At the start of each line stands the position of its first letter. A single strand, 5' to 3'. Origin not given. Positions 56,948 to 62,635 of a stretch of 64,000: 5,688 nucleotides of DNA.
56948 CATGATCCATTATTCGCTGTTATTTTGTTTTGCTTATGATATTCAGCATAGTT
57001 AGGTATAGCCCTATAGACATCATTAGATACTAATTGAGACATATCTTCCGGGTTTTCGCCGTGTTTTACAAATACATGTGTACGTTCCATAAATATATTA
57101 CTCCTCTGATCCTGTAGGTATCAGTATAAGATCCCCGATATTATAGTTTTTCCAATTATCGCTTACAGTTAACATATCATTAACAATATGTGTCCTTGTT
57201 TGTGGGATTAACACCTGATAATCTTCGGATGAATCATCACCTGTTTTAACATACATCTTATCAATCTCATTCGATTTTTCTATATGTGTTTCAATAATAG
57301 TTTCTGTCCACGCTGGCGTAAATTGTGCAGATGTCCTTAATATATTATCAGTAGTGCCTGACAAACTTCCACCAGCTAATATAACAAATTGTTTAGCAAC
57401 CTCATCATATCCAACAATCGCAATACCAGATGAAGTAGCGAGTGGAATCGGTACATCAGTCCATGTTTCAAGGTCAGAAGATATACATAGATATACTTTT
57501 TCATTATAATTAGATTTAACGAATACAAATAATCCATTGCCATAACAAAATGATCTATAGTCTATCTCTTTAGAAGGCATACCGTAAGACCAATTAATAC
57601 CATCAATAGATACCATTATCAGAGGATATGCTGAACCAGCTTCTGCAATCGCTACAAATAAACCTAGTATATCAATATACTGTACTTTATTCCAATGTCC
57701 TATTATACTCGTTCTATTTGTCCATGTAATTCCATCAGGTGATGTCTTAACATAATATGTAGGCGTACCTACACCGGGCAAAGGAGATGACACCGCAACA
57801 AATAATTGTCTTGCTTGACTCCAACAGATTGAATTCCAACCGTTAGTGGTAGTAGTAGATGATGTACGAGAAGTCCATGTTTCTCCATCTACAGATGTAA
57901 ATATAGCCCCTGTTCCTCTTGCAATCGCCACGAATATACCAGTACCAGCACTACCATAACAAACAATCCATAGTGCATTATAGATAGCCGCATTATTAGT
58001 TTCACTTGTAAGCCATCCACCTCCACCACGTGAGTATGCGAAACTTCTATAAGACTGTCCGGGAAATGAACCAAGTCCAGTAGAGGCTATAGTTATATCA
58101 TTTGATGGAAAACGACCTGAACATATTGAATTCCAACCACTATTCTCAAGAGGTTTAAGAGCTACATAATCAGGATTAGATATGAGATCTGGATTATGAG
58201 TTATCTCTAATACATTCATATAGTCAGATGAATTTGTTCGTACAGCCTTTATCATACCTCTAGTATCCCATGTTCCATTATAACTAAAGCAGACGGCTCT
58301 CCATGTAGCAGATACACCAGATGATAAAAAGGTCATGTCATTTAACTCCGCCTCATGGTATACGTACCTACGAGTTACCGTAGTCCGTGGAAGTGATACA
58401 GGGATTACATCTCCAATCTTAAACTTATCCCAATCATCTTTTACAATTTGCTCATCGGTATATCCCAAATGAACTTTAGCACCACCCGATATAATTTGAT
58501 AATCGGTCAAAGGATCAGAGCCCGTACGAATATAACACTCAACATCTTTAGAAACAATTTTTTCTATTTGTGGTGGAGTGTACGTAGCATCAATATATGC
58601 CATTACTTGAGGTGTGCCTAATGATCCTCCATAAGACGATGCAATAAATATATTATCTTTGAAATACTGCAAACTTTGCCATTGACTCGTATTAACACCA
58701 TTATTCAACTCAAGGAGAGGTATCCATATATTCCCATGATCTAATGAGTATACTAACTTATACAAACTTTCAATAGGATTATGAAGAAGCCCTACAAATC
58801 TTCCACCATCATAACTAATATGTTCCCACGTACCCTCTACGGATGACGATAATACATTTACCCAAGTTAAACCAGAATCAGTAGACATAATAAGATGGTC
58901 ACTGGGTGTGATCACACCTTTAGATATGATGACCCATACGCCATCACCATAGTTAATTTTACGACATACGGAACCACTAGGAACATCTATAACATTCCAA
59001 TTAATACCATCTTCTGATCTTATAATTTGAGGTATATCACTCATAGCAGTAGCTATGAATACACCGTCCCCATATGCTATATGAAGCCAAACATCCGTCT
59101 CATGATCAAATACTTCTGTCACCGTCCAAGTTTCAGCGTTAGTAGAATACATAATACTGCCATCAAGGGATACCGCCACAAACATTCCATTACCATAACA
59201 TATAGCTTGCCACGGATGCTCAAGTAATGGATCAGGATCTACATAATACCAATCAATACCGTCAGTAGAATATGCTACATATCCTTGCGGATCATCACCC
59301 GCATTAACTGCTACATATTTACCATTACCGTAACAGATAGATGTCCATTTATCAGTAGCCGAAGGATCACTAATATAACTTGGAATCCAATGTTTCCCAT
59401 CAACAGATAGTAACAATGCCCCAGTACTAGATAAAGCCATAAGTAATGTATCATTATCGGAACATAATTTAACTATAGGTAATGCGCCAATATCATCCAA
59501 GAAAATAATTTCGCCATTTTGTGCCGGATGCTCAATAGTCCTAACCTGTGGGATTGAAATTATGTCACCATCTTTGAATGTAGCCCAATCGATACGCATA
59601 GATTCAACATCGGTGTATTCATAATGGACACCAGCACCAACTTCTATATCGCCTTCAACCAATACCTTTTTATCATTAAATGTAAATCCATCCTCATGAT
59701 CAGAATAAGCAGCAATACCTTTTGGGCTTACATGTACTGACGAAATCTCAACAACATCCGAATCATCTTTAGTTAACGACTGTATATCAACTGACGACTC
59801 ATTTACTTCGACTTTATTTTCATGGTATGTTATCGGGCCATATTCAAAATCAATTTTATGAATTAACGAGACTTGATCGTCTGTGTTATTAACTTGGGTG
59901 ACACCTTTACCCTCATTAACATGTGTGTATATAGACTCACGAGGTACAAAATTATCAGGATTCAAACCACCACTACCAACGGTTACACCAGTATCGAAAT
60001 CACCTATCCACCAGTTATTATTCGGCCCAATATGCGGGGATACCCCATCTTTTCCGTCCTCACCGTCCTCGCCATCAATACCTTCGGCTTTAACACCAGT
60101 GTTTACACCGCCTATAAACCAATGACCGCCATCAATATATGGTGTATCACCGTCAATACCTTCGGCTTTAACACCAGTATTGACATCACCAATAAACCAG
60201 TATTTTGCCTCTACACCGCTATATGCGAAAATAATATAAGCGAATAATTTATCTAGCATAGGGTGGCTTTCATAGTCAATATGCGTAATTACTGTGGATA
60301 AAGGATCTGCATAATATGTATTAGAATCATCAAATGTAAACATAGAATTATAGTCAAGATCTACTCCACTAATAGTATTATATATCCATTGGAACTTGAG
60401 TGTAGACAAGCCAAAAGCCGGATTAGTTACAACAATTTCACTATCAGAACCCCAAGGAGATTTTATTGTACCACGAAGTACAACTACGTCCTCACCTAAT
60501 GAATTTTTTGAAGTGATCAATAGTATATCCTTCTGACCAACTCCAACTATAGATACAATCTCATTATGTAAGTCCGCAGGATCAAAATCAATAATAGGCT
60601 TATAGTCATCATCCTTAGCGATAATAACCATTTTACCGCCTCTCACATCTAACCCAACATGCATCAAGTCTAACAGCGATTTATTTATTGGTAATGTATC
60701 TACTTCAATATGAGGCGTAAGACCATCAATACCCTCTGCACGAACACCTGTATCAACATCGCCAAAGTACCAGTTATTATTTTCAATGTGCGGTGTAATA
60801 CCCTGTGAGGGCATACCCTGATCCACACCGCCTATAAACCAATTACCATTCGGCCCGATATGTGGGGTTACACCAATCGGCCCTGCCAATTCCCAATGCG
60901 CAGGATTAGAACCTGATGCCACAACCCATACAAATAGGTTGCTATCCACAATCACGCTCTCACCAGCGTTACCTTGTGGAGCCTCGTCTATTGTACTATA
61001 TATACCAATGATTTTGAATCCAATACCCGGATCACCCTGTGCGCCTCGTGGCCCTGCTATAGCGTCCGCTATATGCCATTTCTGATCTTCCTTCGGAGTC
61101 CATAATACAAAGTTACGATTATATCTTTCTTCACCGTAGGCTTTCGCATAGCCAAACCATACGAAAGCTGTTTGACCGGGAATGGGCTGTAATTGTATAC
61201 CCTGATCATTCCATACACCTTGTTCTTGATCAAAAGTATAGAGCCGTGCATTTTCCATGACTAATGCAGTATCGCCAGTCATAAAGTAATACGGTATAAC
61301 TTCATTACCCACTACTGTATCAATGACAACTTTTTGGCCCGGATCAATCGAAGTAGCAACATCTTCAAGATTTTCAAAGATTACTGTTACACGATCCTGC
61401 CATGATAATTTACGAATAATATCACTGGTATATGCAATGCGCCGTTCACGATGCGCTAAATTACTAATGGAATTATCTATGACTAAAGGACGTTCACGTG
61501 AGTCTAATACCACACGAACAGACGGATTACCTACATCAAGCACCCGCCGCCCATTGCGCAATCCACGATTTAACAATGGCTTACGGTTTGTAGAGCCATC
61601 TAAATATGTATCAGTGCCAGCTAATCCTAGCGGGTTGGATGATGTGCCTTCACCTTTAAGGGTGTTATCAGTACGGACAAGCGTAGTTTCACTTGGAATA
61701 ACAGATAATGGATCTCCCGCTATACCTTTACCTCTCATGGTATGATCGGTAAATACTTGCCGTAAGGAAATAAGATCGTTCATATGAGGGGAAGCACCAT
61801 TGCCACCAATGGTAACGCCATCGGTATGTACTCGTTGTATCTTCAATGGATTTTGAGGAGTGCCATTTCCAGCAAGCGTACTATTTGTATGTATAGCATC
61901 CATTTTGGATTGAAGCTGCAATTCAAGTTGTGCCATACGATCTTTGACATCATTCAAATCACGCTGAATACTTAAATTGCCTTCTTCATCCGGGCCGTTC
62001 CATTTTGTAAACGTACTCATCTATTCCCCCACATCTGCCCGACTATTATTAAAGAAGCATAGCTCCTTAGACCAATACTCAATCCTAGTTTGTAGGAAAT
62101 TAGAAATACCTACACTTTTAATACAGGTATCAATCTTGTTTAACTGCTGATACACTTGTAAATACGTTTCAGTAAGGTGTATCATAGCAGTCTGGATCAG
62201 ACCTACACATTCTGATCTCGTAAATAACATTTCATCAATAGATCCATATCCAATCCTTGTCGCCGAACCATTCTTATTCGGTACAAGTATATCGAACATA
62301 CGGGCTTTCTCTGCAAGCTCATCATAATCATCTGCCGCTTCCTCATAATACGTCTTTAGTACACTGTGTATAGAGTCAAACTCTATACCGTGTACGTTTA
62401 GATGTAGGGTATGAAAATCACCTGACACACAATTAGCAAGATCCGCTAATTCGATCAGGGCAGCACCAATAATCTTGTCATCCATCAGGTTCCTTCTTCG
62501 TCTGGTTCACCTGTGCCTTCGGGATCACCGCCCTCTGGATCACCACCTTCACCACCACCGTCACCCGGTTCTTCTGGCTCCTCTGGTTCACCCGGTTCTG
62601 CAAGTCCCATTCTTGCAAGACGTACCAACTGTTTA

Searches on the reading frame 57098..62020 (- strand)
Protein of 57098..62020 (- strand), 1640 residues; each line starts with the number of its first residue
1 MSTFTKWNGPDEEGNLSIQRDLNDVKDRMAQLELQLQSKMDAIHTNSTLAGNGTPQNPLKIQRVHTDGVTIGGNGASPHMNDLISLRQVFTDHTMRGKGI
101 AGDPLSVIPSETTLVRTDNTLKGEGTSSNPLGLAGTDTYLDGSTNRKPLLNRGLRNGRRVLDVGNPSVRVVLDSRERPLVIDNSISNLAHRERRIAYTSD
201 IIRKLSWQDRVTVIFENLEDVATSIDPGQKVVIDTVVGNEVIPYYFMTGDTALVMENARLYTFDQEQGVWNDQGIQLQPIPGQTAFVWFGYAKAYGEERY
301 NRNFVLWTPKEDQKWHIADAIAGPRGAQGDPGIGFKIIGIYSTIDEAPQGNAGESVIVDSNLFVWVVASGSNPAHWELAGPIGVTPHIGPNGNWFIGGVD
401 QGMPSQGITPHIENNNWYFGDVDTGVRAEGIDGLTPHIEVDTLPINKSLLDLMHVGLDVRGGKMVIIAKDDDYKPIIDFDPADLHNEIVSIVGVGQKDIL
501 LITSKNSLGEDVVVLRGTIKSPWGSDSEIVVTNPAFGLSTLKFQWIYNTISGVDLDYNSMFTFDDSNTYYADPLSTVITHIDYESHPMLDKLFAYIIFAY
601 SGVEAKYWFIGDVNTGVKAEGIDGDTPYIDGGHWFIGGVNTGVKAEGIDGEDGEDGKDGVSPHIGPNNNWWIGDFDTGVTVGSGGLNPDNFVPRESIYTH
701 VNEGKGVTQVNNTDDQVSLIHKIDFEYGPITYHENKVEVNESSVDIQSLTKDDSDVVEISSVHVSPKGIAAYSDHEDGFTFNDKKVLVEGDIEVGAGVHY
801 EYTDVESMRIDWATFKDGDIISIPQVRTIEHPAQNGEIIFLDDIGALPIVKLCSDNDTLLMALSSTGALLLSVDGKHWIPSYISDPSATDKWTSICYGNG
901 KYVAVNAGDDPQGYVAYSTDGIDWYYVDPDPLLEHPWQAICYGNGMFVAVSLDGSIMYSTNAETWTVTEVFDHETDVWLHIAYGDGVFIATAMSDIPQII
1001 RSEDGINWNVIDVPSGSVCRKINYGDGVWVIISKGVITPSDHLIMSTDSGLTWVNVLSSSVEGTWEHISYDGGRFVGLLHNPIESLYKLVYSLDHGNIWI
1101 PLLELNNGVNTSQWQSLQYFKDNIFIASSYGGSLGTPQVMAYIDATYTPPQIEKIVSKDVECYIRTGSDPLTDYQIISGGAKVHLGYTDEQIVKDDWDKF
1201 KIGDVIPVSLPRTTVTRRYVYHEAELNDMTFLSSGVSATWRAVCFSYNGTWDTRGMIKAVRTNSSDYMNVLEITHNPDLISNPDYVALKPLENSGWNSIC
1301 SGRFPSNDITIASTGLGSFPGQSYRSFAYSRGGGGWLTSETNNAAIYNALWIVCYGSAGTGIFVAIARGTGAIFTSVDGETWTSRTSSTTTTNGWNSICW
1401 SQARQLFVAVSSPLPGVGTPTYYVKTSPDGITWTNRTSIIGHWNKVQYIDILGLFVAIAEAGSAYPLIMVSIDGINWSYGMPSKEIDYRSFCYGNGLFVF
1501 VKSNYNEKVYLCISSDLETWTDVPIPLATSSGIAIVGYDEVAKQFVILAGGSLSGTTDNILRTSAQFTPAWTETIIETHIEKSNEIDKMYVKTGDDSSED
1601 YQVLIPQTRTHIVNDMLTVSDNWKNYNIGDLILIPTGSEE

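Call 14: search_protein_families(library=pfam, proteins=[window:57098-62020:-], max_evalue=0.01)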
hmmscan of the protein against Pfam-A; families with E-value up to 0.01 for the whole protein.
window:57098-62020:- (1640 aa): 0 families

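Call 15: search_protein_families(library=phrogs, proteins=[window:57098-62020:-], max_evalue=0.001)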
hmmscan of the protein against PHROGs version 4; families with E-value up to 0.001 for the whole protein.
window:57098-62020:- (1640 aa): 4 families
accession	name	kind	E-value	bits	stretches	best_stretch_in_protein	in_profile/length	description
phrog_32509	-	unknown function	1.7e-13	51.6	2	650-681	19-50/396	-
phrog_27088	-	unknown function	2.9e-08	34.6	1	605-664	41-99/269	-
phrog_9525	-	tail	0.00014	21.5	0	377-407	618-648/728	tail fiber protein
phrog_3904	-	tail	0.00015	21.2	1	322-395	800-872/1086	tail fiber protein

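Call 113: search_protein_families(library=ncbifam, proteins=[window:57098-62020:-], max_evalue=0.01)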
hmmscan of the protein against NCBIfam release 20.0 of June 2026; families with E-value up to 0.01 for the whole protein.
window:57098-62020:- (1640 aa): 0 families

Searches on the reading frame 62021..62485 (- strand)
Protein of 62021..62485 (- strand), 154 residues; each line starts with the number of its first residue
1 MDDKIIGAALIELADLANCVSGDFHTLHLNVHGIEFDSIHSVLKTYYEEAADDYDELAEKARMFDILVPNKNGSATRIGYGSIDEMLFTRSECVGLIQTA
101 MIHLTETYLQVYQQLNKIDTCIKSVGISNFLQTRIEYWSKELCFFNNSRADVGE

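Call 110: search_protein_families(library=phrogs, proteins=[window:62021-62485:-], max_evalue=0.01)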
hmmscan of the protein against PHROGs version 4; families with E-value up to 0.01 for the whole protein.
window:62021-62485:- (154 aa): 1 family
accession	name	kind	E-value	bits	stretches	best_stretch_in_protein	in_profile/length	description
phrog_3636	-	DNA, RNA and nucleotide metabolism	7.3e-10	40.2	1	10-147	12-145/149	DNA binding protein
